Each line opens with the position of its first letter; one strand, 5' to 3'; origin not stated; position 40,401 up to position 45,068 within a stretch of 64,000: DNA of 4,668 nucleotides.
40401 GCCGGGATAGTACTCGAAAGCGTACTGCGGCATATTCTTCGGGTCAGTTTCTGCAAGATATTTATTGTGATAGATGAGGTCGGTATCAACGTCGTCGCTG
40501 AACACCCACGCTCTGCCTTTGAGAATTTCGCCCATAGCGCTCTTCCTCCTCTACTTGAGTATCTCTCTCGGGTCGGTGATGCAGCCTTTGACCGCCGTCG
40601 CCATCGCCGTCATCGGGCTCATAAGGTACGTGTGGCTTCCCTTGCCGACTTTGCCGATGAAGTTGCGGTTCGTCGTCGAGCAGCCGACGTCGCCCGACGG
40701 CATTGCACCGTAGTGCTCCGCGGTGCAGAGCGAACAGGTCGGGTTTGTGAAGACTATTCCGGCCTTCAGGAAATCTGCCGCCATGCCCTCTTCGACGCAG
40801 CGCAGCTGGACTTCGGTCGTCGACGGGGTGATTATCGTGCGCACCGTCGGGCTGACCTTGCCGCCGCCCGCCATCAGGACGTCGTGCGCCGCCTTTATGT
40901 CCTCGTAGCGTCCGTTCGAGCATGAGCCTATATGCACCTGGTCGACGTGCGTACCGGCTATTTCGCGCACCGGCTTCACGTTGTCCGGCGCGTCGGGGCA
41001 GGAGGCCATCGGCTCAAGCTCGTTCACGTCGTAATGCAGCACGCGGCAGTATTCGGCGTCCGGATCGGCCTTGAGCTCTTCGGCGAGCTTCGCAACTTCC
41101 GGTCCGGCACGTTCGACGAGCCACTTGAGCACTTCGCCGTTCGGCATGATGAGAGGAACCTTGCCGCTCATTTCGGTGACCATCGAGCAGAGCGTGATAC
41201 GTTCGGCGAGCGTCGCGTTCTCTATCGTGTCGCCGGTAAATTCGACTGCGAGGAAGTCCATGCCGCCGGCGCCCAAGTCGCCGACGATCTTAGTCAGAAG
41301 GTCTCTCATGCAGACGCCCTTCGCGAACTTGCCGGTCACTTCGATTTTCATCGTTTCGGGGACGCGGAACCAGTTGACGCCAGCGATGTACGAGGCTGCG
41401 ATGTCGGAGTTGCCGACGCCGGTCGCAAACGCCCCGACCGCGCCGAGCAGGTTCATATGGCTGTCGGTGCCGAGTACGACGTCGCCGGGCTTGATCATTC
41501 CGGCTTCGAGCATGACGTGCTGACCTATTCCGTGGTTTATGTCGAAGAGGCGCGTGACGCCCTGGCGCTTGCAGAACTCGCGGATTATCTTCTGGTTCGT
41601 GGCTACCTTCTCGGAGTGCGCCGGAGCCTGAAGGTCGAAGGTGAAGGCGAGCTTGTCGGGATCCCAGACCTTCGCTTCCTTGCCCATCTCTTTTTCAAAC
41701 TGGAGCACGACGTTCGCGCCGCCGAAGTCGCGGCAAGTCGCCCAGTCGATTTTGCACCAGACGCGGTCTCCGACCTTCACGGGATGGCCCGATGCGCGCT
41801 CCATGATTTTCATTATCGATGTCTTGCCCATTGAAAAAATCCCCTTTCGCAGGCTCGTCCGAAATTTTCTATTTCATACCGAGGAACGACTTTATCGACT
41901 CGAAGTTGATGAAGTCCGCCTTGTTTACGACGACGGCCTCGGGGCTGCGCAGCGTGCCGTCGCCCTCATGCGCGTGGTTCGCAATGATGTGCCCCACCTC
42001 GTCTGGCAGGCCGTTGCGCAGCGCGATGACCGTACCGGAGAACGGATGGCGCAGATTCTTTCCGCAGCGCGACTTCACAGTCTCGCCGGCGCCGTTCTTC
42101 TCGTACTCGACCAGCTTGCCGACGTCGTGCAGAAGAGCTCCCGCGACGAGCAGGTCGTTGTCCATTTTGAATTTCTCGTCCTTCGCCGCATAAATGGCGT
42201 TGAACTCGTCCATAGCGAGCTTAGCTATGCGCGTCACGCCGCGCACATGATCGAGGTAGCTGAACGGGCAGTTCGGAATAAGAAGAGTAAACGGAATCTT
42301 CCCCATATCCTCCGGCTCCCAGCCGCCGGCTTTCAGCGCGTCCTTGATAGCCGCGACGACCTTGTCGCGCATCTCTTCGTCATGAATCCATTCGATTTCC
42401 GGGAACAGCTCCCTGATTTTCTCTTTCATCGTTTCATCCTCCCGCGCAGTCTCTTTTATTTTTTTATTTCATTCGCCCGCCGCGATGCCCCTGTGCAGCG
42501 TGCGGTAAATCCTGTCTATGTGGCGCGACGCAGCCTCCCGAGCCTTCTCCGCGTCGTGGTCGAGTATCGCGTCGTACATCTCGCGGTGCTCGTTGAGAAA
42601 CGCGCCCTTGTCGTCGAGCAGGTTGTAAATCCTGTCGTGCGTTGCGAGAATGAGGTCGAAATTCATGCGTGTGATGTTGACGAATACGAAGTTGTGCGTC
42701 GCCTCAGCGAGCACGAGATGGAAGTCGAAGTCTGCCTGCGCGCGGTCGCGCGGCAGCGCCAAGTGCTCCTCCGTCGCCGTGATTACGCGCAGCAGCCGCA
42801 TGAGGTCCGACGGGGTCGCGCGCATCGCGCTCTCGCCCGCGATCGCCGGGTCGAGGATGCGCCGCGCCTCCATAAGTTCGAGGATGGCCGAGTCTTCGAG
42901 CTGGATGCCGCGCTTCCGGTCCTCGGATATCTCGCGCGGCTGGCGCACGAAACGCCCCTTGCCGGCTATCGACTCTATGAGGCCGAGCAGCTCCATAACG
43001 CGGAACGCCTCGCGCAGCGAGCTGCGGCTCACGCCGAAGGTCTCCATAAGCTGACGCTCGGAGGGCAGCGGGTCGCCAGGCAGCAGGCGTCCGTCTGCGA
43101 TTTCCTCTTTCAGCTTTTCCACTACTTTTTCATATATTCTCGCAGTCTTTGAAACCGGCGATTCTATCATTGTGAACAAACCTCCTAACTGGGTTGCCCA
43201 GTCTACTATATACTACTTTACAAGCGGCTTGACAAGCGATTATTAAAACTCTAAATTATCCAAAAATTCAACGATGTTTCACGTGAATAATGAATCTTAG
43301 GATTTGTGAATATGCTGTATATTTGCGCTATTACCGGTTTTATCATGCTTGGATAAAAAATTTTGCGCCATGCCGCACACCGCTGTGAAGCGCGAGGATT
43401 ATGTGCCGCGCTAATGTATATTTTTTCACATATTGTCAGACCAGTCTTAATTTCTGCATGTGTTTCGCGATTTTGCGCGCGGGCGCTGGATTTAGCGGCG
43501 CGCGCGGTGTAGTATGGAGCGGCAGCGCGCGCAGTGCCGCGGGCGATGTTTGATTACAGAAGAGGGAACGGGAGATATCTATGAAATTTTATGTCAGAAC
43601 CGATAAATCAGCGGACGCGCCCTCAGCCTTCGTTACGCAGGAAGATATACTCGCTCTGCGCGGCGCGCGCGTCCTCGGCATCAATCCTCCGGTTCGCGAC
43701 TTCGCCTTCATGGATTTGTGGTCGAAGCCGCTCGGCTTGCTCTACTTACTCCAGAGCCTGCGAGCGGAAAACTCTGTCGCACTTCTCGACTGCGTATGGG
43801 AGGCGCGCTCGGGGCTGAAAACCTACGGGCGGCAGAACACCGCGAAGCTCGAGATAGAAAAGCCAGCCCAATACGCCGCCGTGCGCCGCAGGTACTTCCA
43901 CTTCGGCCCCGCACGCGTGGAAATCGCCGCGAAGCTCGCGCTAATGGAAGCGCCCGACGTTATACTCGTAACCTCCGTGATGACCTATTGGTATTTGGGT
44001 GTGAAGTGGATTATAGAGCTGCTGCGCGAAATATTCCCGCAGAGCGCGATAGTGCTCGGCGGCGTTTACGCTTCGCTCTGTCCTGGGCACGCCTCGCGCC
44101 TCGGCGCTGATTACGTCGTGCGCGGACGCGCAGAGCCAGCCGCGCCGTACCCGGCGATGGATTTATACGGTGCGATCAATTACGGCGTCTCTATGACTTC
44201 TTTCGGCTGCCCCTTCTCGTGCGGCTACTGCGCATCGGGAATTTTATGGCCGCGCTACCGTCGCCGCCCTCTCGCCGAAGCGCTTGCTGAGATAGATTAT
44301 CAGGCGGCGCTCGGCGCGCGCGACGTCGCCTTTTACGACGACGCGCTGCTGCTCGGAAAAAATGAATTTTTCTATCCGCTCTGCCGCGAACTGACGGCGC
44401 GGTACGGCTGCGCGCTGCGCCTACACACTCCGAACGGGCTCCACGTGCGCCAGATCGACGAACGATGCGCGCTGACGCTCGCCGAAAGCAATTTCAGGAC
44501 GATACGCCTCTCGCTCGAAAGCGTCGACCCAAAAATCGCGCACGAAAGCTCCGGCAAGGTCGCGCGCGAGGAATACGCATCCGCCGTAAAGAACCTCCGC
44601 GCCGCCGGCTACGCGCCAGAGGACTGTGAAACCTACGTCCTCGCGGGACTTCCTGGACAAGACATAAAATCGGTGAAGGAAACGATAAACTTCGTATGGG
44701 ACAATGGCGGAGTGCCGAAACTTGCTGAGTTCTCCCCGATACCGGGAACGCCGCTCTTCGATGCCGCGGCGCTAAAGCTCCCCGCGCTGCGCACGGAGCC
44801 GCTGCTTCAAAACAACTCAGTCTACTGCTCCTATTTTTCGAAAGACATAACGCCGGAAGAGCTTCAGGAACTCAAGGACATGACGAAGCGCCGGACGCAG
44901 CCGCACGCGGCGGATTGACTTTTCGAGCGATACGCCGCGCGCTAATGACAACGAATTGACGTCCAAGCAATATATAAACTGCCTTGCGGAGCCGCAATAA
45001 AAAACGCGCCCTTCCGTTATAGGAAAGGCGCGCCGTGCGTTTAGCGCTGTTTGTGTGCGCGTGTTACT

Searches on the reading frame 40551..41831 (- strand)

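Call 84: search_protein_families(library=pfam, proteins=[window:40551-41831:-], max_evalue=0.00001)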
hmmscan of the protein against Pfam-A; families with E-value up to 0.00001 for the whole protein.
window:40551-41831:- (426 aa): 1 family
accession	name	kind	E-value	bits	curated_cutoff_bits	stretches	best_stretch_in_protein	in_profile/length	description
PF00330.25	Aconitase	-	2.3e-78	264.7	28.7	1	28-416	20-463/463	Aconitase family (aconitate hydratase)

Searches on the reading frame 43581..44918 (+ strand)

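Call 34: search_protein_families(library=pfam, proteins=[window:43581-44918:+], max_evalue=0.00001)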
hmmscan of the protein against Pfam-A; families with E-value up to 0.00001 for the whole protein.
window:43581-44918:+ (445 aa): 2 families
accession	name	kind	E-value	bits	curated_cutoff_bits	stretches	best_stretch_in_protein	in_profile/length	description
PF04055.27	Radical_SAM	-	2.8e-16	60.6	29.5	1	207-372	4-166/166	Radical SAM superfamily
PF02310.24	B12-binding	-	1.9e-10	41.1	32.1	1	119-188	46-117/121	B12 binding domain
